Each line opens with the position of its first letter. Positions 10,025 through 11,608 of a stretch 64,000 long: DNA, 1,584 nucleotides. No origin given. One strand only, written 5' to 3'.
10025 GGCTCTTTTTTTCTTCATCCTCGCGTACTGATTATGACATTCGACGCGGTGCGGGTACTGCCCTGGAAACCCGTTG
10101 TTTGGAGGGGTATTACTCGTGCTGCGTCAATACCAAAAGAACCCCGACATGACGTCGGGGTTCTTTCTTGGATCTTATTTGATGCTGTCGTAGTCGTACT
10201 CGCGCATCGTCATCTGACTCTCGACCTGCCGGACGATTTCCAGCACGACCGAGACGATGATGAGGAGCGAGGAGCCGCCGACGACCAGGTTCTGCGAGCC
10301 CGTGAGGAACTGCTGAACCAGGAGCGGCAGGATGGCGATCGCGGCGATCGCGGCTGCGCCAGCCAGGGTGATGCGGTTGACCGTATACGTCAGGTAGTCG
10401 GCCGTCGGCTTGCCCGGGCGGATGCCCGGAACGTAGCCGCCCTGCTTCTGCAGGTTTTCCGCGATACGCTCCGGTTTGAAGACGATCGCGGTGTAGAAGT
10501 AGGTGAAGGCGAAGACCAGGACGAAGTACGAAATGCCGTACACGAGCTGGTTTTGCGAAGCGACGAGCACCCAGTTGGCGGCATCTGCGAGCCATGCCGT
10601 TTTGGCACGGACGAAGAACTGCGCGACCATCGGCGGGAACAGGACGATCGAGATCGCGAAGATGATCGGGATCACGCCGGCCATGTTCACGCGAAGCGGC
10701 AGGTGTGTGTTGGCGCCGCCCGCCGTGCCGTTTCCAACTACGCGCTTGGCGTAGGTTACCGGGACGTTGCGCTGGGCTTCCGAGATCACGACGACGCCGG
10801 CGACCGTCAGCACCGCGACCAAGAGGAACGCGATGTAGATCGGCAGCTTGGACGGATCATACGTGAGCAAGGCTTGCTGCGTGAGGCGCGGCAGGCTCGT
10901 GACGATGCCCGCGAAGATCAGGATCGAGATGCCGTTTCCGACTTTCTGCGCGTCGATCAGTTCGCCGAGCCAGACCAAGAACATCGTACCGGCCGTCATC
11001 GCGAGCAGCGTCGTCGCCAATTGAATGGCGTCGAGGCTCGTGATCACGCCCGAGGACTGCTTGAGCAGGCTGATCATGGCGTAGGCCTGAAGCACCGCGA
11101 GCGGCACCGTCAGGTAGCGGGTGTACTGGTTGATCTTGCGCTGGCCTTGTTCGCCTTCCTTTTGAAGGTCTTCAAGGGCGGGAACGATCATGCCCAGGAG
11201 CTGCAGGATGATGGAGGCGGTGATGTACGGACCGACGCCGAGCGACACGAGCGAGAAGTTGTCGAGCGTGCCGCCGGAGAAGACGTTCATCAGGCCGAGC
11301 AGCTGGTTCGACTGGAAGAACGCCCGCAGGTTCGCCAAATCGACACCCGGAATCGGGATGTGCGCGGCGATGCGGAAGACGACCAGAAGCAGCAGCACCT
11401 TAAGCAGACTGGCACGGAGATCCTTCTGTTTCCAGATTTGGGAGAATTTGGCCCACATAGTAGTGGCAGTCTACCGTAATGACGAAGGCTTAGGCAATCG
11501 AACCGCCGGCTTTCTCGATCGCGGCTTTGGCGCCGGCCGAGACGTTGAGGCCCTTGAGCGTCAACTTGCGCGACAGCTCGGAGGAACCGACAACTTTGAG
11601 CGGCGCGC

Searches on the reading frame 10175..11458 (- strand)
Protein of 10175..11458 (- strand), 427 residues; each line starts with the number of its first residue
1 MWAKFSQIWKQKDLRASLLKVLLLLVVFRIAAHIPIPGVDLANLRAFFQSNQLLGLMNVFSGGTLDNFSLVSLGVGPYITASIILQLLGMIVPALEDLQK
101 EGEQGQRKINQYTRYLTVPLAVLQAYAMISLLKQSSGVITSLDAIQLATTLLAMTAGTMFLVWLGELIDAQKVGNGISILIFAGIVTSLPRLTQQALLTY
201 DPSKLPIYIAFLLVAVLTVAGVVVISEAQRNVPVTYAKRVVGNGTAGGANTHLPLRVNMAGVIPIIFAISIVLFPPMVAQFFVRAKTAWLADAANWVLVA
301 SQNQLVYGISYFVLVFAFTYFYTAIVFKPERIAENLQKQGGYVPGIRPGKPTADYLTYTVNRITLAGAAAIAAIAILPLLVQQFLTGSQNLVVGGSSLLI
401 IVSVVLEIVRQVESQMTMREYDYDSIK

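Call 4: search_protein_families(library=pfam, proteins=[window:10175-11458:-], max_evalue=0.1)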
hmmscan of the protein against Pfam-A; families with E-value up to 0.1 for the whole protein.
window:10175-11458:- (427 aa): 2 families
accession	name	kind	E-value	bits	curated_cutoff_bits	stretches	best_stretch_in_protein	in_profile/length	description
PF00344.25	SecY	-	4.8e-104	348.4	32.2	1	69-408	1-305/306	SecY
PF17591.7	UL41A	-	0.023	15.2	29.7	1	243-290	9-54/78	Herpesvirus UL41A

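Call 19: find_related_loci(query=window:10175-11458:-, collection=genome_contigs, flank=8000)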
Query window:10175-11458:- (427 aa) in genome_contigs; peptide patterns used: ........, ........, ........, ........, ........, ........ (x = any residue, [..] = any of these).
558 stretches matched a pattern; 481 encode a relative of the query (tblastn E <= 1e-3); the best 80 are kept; 80 distinct loci.
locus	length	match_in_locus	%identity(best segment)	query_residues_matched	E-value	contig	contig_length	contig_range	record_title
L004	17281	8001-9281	93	1-427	0e+0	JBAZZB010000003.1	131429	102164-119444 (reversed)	MAG: Patescibacteria group bacterium isolate SO_2017_GW1_96 NODE_972_length_131429_cov_1.944007_OW334_2017, whole genome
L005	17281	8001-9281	92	1-427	0e+0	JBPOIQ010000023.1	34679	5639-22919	MAG: Minisyncoccota bacterium isolate MAG_380 c_000000562206, whole genome shotgun sequence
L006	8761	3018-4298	90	1-427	0e+0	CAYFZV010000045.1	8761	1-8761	MAG TPA_asm: uncultured Gammaproteobacteria bacterium isolate ERP113451_co1_105 genome assembly, contig: NODE_10119_leng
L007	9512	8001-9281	89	1-427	0e+0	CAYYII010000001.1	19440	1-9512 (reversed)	MAG TPA_asm: uncultured Gammaproteobacteria bacterium isolate SRP219642_co6_407 genome assembly, contig: NODE_2320_lengt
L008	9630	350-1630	82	1-427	0e+0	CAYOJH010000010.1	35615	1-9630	MAG TPA_asm: uncultured Gammaproteobacteria bacterium isolate SRP193066_co2_65 genome assembly, contig: NODE_581_length_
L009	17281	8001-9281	82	1-427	0e+0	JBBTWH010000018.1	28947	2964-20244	MAG: Patescibacteria group bacterium isolate H41-bin254_1 H41_bin254_1_000000000018, whole genome shotgun sequence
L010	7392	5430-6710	86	1-427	0e+0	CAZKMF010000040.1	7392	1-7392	MAG TPA_asm: uncultured Gammaproteobacteria bacterium isolate SRP135725_co2_84 genome assembly, contig: k141_230453, who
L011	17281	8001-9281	81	1-427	0e+0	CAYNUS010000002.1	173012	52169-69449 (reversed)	MAG TPA_asm: uncultured Gammaproteobacteria bacterium isolate SRP239054_co1_192 genome assembly, contig: NODE_49_length_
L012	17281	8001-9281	79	1-427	0e+0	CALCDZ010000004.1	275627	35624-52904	MAG TPA_asm: uncultured bacterium isolate SRR6231216_bin.15_CONCOCT_v1.1_MAG genome assembly, contig: ERZ650311.1, whole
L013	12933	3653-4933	77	1-427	0e+0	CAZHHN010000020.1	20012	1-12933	MAG TPA_asm: uncultured Gammaproteobacteria bacterium isolate SRP193066_co2_114 genome assembly, contig: NODE_1439_lengt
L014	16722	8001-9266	65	1-422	8e-179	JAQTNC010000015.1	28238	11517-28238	MAG: Patescibacteria group bacterium isolate STA_55 NODE_3146_length_28238_cov_6.813525_Sandtown_A, whole genome shotgun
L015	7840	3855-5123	62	1-422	2e-178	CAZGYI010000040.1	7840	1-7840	MAG TPA_asm: uncultured Gammaproteobacteria bacterium isolate SRP257756_co1_27 genome assembly, contig: NODE_8620_length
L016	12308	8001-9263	61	1-422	2e-177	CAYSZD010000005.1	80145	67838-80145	MAG TPA_asm: uncultured Gammaproteobacteria bacterium isolate SRP263991_co7_112 genome assembly, contig: NODE_212_length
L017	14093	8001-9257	62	4-422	2e-176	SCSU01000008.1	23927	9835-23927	MAG: Patescibacteria group bacterium isolate FW215_bin.7 FW215_bin.7-13693, whole genome shotgun sequence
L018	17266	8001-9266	61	1-422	4e-175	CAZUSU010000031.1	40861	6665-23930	MAG TPA_asm: uncultured Gammaproteobacteria bacterium isolate binchicken_co203_643 genome assembly, contig: k141_4741772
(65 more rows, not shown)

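Call 81: search_protein_families(library=pfam, proteins=[L004:9382-9660:+, L005:9380-9661:+, L006:4395-4976:+, L006:4808-5353:+, L008:1714-2337:-, L011:9650-9949:-, L013:4989-5285:+, L009:9608-10039:+], max_evalue=0.01)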
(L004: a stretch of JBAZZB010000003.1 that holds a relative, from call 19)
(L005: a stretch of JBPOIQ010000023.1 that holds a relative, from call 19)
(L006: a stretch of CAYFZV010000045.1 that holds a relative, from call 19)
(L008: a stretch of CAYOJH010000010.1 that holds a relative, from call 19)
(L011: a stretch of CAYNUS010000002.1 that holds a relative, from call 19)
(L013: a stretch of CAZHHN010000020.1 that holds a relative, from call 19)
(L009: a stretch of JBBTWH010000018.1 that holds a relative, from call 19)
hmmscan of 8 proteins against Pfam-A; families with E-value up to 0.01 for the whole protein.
L004:9382-9660:+ (92 aa): 5 families
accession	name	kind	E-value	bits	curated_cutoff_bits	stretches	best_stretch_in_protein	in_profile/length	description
PF23991.1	DUF7310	-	0.00025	21.9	40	1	17-55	28-66/83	Coiled-coil region of unknown function (DUF7310)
PF05531.17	NPV_P10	-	0.00074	20.4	29.8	0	14-71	6-62/75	Nucleopolyhedrovirus P10 protein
PF15450.11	CCDC154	-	0.003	16.6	28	1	15-76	339-400/530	Coiled-coil domain-containing protein 154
PF13729.12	TraF_2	-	0.004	16.9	25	1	12-74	17-78/264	F plasmid transfer operon, TraF, protein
PF14712.11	Snapin_Pallidin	-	0.0081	17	29.6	1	15-75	9-72/89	Snapin/Pallidin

L005:9380-9661:+ (93 aa): 0 families

L006:4395-4976:+ (193 aa): 6 families
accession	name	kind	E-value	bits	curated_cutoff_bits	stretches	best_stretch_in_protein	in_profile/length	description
PF08241.18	Methyltransf_11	-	3.3e-09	37.7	21.2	1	36-129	1-94/95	Methyltransferase domain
PF13649.12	Methyltransf_25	-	7.8e-09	36.6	27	1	36-126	2-97/97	Methyltransferase domain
PF03848.20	TehB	-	1.4e-08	34.9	20.4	1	17-174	19-176/193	Tellurite resistance protein TehB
PF13489.12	Methyltransf_23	-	4.4e-08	33.5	27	1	31-153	22-124/164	Methyltransferase domain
PF08242.18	Methyltransf_12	-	2.3e-06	28.7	30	1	36-128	1-98/98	Methyltransferase domain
PF13847.12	Methyltransf_31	-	0.0027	17.9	27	1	31-134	3-113/145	Methyltransferase domain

L006:4808-5353:+ (181 aa): 0 families

L008:1714-2337:- (207 aa): 0 families

L011:9650-9949:- (99 aa): 1 family
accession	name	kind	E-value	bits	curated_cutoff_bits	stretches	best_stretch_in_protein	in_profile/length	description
PF11950.13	DUF3467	-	6.6e-12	45.7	25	1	9-87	10-86/92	Protein of unknown function (DUF3467)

L013:4989-5285:+ (98 aa): 0 families

L009:9608-10039:+ (143 aa): 0 families
